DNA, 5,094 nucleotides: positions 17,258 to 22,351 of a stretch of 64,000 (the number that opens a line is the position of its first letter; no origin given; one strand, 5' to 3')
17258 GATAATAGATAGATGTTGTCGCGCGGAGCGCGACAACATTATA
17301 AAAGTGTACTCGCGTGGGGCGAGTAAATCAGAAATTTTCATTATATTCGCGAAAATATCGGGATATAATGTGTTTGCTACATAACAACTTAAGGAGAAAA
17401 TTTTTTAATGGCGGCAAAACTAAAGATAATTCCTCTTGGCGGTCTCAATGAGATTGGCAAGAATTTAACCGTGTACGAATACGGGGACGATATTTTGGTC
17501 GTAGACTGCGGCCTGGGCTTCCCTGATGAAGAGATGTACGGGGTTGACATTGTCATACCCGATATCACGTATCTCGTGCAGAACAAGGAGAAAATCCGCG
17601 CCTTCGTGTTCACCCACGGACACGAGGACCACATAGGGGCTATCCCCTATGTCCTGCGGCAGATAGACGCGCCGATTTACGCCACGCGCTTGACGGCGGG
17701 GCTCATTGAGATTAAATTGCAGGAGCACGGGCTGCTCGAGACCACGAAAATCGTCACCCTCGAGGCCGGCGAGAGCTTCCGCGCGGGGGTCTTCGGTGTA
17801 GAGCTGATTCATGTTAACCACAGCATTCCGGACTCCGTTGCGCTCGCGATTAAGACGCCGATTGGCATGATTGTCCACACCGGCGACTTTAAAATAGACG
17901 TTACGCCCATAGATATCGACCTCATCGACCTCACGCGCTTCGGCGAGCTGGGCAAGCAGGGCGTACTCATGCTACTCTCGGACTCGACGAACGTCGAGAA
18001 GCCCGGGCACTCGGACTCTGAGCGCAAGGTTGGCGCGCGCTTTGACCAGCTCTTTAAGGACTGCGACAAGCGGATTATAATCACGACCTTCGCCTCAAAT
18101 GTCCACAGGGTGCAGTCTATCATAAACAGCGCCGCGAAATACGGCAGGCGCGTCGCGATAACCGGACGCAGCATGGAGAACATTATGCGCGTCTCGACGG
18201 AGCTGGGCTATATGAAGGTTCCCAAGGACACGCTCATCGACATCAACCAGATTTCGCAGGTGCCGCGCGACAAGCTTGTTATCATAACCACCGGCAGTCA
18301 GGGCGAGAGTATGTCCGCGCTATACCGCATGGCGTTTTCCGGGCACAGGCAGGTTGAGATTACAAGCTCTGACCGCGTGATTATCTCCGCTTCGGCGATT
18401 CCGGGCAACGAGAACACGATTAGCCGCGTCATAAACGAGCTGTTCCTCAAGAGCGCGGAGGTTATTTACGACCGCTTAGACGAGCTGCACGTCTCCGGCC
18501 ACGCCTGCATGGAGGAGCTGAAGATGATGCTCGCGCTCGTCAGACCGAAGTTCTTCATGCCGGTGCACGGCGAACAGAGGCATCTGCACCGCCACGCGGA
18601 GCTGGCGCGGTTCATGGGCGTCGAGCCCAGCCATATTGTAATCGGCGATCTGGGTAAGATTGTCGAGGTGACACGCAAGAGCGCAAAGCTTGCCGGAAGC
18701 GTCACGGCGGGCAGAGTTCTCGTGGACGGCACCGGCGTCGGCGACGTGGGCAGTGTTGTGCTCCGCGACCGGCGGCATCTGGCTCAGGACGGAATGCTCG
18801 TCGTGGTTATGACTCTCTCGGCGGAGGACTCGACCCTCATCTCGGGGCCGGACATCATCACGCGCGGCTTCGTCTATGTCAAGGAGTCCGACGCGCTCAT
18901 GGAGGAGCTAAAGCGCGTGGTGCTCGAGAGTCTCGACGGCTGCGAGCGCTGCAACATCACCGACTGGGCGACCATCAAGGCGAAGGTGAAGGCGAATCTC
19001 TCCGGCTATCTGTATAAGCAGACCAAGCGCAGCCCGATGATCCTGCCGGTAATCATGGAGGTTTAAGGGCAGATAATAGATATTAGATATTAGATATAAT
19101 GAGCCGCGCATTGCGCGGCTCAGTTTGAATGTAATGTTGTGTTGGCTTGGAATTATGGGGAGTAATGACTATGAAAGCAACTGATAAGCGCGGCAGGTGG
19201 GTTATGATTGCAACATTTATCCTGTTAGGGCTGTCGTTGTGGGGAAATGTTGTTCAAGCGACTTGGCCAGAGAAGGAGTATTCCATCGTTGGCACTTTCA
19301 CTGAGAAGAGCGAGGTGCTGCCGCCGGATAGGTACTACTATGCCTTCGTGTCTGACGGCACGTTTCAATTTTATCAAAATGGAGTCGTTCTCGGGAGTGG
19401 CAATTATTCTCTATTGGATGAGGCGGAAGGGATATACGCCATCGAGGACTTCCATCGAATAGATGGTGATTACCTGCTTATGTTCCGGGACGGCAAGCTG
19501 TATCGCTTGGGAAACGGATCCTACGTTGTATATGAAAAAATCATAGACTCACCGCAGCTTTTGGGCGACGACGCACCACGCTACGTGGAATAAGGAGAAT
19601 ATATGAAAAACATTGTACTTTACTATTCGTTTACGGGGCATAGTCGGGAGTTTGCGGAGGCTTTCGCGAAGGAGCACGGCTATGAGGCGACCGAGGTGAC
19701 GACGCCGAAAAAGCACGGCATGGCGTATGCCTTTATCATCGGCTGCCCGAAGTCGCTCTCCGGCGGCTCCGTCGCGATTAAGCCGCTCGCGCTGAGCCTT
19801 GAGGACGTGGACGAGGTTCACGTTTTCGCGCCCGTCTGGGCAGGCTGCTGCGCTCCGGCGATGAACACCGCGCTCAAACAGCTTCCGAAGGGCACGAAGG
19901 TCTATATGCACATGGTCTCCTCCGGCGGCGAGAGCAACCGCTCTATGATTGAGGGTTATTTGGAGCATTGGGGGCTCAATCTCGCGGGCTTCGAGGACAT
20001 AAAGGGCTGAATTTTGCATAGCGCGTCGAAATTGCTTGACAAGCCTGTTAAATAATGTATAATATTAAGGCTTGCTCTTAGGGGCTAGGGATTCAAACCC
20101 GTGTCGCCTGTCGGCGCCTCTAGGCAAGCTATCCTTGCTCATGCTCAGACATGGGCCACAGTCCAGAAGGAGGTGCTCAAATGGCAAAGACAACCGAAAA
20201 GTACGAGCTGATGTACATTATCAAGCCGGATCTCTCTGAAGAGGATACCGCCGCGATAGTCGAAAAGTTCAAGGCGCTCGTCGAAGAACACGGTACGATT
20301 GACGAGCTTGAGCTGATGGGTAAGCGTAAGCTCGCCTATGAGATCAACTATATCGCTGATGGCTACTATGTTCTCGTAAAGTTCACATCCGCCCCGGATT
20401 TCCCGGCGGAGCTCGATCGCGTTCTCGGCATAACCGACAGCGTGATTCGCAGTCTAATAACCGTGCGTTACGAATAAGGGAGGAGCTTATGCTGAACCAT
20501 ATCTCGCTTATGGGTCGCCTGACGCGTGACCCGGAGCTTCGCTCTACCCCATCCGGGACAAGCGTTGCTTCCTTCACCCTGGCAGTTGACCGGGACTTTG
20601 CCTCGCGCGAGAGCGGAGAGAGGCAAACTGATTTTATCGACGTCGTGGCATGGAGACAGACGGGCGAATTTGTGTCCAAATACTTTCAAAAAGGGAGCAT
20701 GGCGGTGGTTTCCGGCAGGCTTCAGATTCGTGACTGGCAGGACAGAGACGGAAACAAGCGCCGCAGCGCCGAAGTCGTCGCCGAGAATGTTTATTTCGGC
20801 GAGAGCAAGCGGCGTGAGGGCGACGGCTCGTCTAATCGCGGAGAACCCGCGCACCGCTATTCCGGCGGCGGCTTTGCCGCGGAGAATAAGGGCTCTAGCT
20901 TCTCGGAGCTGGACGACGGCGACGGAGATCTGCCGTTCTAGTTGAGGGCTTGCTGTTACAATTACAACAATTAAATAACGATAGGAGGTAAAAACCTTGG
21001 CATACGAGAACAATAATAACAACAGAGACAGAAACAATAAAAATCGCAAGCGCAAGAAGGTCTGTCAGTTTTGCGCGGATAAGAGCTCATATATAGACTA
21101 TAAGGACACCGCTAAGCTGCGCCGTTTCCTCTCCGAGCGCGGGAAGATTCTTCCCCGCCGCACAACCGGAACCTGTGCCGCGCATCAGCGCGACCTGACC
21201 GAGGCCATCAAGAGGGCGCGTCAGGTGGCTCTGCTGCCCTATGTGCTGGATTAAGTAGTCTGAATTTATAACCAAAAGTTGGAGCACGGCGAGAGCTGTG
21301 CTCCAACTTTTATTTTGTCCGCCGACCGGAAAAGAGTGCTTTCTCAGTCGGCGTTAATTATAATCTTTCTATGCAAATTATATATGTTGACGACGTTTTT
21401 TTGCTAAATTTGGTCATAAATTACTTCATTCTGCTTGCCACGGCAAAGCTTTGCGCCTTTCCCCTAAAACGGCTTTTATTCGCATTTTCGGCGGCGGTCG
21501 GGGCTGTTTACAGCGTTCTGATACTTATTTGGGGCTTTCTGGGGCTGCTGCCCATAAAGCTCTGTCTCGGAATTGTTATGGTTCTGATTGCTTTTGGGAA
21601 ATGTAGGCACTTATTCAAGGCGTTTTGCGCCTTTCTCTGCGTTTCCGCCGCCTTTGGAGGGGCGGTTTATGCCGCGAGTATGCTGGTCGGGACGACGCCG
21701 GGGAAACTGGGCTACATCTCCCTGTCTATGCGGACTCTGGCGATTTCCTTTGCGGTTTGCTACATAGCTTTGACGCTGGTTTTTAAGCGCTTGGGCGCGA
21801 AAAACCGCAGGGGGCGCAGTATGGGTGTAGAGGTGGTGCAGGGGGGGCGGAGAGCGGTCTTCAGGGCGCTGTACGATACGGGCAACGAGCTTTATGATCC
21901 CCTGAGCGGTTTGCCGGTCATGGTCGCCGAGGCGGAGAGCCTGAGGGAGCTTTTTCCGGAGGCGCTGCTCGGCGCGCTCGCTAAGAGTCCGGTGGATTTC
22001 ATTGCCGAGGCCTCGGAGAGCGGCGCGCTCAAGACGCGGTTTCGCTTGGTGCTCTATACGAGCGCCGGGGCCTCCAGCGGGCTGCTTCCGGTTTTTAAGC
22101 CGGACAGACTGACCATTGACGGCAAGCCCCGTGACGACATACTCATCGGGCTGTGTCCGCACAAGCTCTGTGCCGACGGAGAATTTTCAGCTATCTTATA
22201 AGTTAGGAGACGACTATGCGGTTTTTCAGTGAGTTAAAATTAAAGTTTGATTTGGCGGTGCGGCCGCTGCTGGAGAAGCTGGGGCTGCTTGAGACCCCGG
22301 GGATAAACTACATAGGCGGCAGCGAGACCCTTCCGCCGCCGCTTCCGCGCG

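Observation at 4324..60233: Recurrent composite intergenic element: about five tandem heptamers (AGATAAT type) fused to a GTCGCG-loop-CGCGAC hairpin, 13 copies in 64 kb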

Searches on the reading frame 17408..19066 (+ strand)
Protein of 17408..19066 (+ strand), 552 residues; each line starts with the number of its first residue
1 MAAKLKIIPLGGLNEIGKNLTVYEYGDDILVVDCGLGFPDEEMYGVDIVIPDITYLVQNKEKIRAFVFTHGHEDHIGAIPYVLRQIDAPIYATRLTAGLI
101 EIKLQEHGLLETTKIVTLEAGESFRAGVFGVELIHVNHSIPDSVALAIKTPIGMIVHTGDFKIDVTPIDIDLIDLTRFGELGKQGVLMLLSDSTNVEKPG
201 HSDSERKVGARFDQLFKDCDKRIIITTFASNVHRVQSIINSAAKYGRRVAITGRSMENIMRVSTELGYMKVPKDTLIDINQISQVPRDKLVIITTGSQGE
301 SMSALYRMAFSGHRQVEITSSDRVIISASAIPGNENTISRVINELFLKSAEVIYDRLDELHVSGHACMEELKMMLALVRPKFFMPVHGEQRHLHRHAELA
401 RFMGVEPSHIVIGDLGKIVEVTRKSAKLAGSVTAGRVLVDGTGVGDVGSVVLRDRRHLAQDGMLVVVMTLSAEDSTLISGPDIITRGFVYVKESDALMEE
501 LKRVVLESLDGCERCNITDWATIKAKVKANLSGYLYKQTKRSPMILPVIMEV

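Call 12: search_protein_families(library=pfam, proteins=[window:17408-19066:+])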
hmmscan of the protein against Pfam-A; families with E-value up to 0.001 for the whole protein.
window:17408-19066:+ (552 aa): 5 families
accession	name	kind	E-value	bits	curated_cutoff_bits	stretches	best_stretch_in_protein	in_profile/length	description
PF22505.1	RNase_J_b_CASP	-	1e-49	167.9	27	1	221-345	2-126/126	Ribonuclease J, beta-CASP domain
PF17770.6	RNase_J_C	-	1.2e-34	119.7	23.8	1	451-552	1-102/102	Ribonuclease J C-terminal domain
PF00753.33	Lactamase_B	-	3.1e-11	44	22.7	1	19-172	7-161/196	Metallo-beta-lactamase superfamily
PF07521.17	RMMBL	-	7.8e-11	42.3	21.6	1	359-406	10-59/63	Zn-dependent metallo-hydrolase RNA specificity domain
PF12706.13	Lactamase_B_2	-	1.6e-08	34.8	27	1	56-162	24-144/200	Beta-lactamase superfamily domain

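Call 19: find_homologous_proteins(query=window:17408-19066:+, max_evalue=1e-100)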
Query window:17408-19066:+ (552 aa): 8000 proteins with E <= 1e-100 among 8000 candidates; the best 120 are listed.
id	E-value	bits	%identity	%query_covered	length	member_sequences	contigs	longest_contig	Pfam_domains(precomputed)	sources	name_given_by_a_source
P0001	0.0e+0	1215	100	100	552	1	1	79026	PF17770.8,PF12706.14,PF22505.2,PF07521.18,PF00753.34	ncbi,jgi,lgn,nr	ncbi:MAG: ribonuclease J [Oscillospiraceae bacterium]|jgi:ribonuclease J|nr:ribonuclease J [Oscillos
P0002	0.0e+0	1080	87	100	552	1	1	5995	PF17770.8,PF12706.14,PF22505.2,PF23023.2,PF07521.18,PF00753.34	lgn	-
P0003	0.0e+0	1057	85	100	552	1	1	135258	PF17770.8,PF12706.14,PF22505.2,PF23023.2,PF07521.18,PF00753.34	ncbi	-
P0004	0.0e+0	1051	84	100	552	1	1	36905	PF17770.8,PF12706.14,PF22505.2,PF23023.2,PF07521.18,PF00753.34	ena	-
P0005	0.0e+0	1050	84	100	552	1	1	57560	PF17770.8,PF12706.14,PF22505.2,PF23023.2,PF07521.18,PF00753.34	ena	-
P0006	0.0e+0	1048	84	100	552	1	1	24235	PF17770.8,PF12706.14,PF22505.2,PF23023.2,PF07521.18,PF00753.34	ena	-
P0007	0.0e+0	1047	84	100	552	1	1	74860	PF17770.8,PF12706.14,PF22505.2,PF23023.2,PF07521.18,PF00753.34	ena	-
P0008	0.0e+0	1046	84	100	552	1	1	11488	PF17770.8,PF12706.14,PF22505.2,PF23023.2,PF07521.18,PF00753.34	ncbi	-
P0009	0.0e+0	1045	84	100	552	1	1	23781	PF17770.8,PF12706.14,PF22505.2,PF23023.2,PF07521.18,PF00753.34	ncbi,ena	-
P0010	0.0e+0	1045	84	100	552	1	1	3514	PF17770.8,PF12706.14,PF22505.2,PF23023.2,PF07521.18,PF00753.34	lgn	-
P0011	0.0e+0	1044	84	100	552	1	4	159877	PF17770.8,PF12706.14,PF22505.2,PF23023.2,PF07521.18,PF00753.34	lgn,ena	-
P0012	0.0e+0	1041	84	100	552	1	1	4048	PF17770.8,PF12706.14,PF22505.2,PF23023.2,PF07521.18,PF00753.34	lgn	-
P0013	0.0e+0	1037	82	100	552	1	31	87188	PF17770.8,PF12706.14,PF22505.2,PF23023.2,PF07521.18,PF00753.34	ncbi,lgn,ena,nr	ncbi:MAG: ribonuclease J [Oscillospiraceae bacterium]|nr:ribonuclease J [Oscillospiraceae bacterium]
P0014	0.0e+0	1036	82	100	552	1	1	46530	PF17770.8,PF12706.14,PF22505.2,PF23023.2,PF07521.18,PF00753.34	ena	-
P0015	0.0e+0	1036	82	100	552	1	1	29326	PF17770.8,PF12706.14,PF22505.2,PF23023.2,PF07521.18,PF00753.34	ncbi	ncbi:MAG: ribonuclease J [Oscillospiraceae bacterium]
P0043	0.0e+0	1013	81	100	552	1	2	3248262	PF17770.8,PF12706.14,PF22505.2,PF23023.2,PF07521.18,PF00753.34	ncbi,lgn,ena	-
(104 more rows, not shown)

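Call 20: find_encoding_contigs(protein=P0003, flank=10000, max_places=2)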
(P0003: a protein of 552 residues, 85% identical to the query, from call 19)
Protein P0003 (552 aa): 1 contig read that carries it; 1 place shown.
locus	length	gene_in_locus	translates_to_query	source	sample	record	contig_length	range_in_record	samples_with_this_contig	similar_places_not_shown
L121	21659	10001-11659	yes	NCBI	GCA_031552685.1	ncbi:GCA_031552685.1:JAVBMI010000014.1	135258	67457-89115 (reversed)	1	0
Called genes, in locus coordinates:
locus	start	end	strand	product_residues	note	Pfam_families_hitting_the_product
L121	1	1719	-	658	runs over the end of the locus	PF22745:Nlig-Ia, PF01653:DNA_ligase_aden, PF03120:OB_DNA_ligase, PF03119:DNA_ligase_ZBD, PF14520:HHH_5 (weak), PF12826:HHH_2, PF14520:HHH_5, PF00533:BRCT, +1 more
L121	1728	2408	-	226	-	PF09560:Spore_YunB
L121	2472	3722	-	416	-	PF06838:Met_gamma_lyase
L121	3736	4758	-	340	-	PF05343:Peptidase_M42, PF02127:Peptidase_M18 (faint)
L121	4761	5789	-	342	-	PF05343:Peptidase_M42, PF01546:Peptidase_M20 (faint)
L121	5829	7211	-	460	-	PF21799:MurD-like_N (weak), PF08245:Mur_ligase_M, PF02875:Mur_ligase_C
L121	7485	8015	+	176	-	PF00719:Pyrophosphatase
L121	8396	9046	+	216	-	PF00834:Ribul_P_3_epim, PF00215:OMPdecase (weak)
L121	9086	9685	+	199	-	PF21176:RecR_HhH, PF02132:RecR_ZnF (weak), PF13662:Toprim_4, PF01751:Toprim, PF21175:RecR_C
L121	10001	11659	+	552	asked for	PF00753:Lactamase_B, PF23023:Anti-Pycsar_Apyc1 (faint), PF12706:Lactamase_B_2, PF22505:RNase_J_b_CASP, PF07521:RMMBL, PF17770:RNase_J_C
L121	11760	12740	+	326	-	PF01244:Peptidase_M19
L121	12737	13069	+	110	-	PF03960:ArsC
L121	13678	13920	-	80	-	PF01084:Ribosomal_S18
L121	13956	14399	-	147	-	PF00436:SSB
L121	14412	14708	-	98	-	PF01250:Ribosomal_S6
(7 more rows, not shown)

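Call 21: find_encoding_contigs(protein=P0011, flank=10000, max_places=2)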
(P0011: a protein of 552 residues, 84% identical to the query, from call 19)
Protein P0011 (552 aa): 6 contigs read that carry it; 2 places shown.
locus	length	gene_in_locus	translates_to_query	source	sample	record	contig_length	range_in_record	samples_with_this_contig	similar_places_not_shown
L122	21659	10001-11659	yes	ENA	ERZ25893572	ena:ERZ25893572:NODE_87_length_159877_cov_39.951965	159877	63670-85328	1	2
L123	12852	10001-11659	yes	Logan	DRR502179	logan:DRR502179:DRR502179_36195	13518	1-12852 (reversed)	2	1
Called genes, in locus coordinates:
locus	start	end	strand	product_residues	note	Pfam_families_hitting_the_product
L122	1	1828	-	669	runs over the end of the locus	PF22745:Nlig-Ia, PF01653:DNA_ligase_aden, PF03120:OB_DNA_ligase, PF03119:DNA_ligase_ZBD, PF14520:HHH_5 (faint), PF12826:HHH_2, PF00533:BRCT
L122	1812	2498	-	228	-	PF09560:Spore_YunB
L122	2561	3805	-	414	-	PF06838:Met_gamma_lyase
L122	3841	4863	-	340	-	PF05343:Peptidase_M42, PF01546:Peptidase_M20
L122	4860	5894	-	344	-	PF05343:Peptidase_M42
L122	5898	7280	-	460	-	PF21799:MurD-like_N (faint), PF08245:Mur_ligase_M, PF02875:Mur_ligase_C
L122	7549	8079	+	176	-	PF00719:Pyrophosphatase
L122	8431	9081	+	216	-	PF00834:Ribul_P_3_epim, PF00215:OMPdecase (faint)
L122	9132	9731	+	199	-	PF21176:RecR_HhH, PF02132:RecR_ZnF (weak), PF13662:Toprim_4, PF01751:Toprim, PF21175:RecR_C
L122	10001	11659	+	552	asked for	PF00753:Lactamase_B, PF23023:Anti-Pycsar_Apyc1 (faint), PF12706:Lactamase_B_2, PF22505:RNase_J_b_CASP, PF07521:RMMBL, PF17770:RNase_J_C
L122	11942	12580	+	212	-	PF00466:Ribosomal_L10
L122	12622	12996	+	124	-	PF16320:Ribosomal_L12_N, PF00542:Ribosomal_L12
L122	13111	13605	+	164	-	-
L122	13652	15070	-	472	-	PF01235:Na_Ala_symp, PF13520:AA_permease_2 (weak)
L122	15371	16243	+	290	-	PF06207:DUF1002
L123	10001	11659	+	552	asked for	PF00753:Lactamase_B, PF23023:Anti-Pycsar_Apyc1 (faint), PF12706:Lactamase_B_2, PF22505:RNase_J_b_CASP, PF07521:RMMBL, PF17770:RNase_J_C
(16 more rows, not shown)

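Call 22: find_encoding_contigs(protein=P0043, flank=10000, max_places=2)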
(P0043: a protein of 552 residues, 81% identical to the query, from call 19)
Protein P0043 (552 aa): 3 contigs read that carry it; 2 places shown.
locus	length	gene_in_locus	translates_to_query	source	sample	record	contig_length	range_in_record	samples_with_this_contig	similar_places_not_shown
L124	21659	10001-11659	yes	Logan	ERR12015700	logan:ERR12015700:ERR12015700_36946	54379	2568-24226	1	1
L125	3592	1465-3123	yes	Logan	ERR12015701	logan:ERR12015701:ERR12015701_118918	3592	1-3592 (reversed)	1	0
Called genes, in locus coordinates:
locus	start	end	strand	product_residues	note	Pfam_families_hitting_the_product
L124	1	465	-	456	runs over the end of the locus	PF08245:Mur_ligase_M, PF08353:MurT_C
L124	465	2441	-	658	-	PF22745:Nlig-Ia, PF01653:DNA_ligase_aden, PF03120:OB_DNA_ligase, PF03119:DNA_ligase_ZBD, PF12826:HHH_2, PF14520:HHH_5 (weak), PF00533:BRCT, PF12738:PTCB-BRCT (weak)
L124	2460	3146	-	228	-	PF09560:Spore_YunB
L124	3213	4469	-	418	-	PF06838:Met_gamma_lyase, PF01053:Cys_Met_Meta_PP (weak)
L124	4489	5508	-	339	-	PF05343:Peptidase_M42, PF01546:Peptidase_M20 (weak)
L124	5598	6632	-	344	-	PF05343:Peptidase_M42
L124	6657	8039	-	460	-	PF21799:MurD-like_N (weak), PF08245:Mur_ligase_M, PF02875:Mur_ligase_C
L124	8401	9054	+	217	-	PF00834:Ribul_P_3_epim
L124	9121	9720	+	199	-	PF21176:RecR_HhH, PF02132:RecR_ZnF (weak), PF13662:Toprim_4, PF01751:Toprim, PF21175:RecR_C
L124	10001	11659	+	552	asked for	PF00753:Lactamase_B, PF23023:Anti-Pycsar_Apyc1 (weak), PF12706:Lactamase_B_2, PF22505:RNase_J_b_CASP, PF07521:RMMBL, PF17770:RNase_J_C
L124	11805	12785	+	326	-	PF01244:Peptidase_M19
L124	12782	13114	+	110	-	PF03960:ArsC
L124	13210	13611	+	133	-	PF01814:Hemerythrin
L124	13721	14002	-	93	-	PF01084:Ribosomal_S18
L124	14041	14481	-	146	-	PF00436:SSB, PF22657:SSB_1 (faint)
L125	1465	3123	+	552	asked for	PF00753:Lactamase_B, PF23023:Anti-Pycsar_Apyc1 (weak), PF12706:Lactamase_B_2, PF22505:RNase_J_b_CASP, PF07521:RMMBL, PF17770:RNase_J_C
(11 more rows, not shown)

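Call 28: find_encoding_contigs(protein=P0002, flank=10000, max_places=3)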
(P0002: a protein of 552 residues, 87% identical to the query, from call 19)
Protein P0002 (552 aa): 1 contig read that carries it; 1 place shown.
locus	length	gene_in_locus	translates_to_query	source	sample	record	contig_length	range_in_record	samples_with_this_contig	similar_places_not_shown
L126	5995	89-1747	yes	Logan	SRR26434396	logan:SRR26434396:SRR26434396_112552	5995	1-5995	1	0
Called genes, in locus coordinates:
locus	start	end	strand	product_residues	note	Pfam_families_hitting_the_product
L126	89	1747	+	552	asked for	PF00753:Lactamase_B, PF23023:Anti-Pycsar_Apyc1 (faint), PF12706:Lactamase_B_2, PF22505:RNase_J_b_CASP, PF07521:RMMBL, PF17770:RNase_J_C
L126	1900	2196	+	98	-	PF01250:Ribosomal_S6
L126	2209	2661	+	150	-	PF00436:SSB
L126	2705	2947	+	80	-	PF01084:Ribosomal_S18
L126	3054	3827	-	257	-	PF13566:DUF4130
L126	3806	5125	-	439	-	PF04055:Radical_SAM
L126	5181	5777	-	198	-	PF01381:HTH_3, PF12844:HTH_19, PF13412:HTH_24 (faint), PF13560:HTH_31, PF00717:Peptidase_S24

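Call 29: find_encoding_contigs(protein=P0001, flank=10000, max_places=3)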
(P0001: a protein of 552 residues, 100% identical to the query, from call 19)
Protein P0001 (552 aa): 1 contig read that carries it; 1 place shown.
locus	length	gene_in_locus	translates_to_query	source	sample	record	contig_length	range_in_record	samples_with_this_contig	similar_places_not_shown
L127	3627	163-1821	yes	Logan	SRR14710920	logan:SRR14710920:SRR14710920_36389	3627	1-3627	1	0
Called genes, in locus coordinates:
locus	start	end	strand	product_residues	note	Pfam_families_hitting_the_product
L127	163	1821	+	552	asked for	PF00753:Lactamase_B, PF12706:Lactamase_B_2, PF22505:RNase_J_b_CASP, PF07521:RMMBL, PF17770:RNase_J_C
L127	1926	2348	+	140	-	-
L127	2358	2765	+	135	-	-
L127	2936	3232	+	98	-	PF01250:Ribosomal_S6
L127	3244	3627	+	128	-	?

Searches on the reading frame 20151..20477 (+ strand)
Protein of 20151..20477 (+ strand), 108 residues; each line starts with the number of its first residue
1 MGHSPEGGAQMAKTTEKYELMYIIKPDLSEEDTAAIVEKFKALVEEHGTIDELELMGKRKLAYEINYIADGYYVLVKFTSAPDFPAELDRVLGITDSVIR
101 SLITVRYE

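Call 48: search_protein_families(library=pfam, max_evalue=0.00001, proteins=[window:20151-20477:+])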
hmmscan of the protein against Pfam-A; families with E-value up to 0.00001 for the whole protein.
window:20151-20477:+ (108 aa): 1 family
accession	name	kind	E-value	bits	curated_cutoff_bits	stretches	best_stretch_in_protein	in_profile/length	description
PF01250.22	Ribosomal_S6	-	2.7e-29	101.7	27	1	17-104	1-89/90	Ribosomal protein S6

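Call 67: find_encoding_contigs(protein=window:20151-20477:+, flank=4000, max_places=10)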
Protein window:20151-20477:+ (108 aa): no gene with exactly this product is on record in the collection.

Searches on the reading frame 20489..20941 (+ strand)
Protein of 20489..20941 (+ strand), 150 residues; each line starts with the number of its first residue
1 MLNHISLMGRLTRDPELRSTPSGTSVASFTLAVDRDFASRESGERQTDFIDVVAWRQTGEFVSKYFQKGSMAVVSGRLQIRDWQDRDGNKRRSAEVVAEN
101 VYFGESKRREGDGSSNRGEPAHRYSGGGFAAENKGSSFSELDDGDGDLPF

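Call 48: search_protein_families(library=pfam, max_evalue=0.00001, proteins=[window:20489-20941:+])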
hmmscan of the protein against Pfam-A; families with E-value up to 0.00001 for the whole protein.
window:20489-20941:+ (150 aa): 1 family
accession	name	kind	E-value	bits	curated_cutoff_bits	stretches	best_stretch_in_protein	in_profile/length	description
PF00436.31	SSB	-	9.4e-34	116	26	1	2-103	1-103/104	Single-strand binding protein family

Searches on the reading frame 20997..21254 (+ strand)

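Call 48: search_protein_families(library=pfam, max_evalue=0.00001, proteins=[window:20997-21254:+])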
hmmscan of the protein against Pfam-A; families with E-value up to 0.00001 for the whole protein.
window:20997-21254:+ (85 aa): 1 family
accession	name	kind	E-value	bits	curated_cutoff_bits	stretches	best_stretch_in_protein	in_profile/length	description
PF01084.26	Ribosomal_S18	-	7.1e-27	93.7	21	1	31-80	3-52/52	Ribosomal protein S18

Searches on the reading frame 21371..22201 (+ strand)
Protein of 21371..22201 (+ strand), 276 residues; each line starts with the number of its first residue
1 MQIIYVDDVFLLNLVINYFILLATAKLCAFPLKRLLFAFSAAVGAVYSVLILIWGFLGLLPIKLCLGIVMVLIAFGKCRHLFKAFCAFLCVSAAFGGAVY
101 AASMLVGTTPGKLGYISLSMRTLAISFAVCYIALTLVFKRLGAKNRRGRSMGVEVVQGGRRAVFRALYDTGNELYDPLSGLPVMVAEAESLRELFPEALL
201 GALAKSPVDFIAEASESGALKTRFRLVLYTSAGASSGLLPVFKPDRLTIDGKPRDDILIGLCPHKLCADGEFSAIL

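Call 48: search_protein_families(library=pfam, max_evalue=0.00001, proteins=[window:21371-22201:+])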
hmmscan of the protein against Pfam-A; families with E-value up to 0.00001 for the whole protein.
window:21371-22201:+ (276 aa): 1 family
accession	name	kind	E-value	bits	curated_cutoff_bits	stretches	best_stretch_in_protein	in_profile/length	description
PF03419.18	Peptidase_U4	-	3.5e-65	220.6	28.4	1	4-276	2-280/284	Sporulation factor SpoIIGA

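Call 66: find_encoding_contigs(protein=window:21371-22201:+, flank=3000, max_places=10)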
Protein window:21371-22201:+ (276 aa): 1 contig read that carries it; 1 place shown.
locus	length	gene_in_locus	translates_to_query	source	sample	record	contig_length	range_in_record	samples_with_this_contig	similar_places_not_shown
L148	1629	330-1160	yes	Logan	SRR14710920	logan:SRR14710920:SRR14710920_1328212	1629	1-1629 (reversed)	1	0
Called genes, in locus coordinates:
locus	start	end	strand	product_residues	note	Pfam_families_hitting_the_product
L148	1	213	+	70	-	?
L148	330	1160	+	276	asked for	PF03419:Peptidase_U4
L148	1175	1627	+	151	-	?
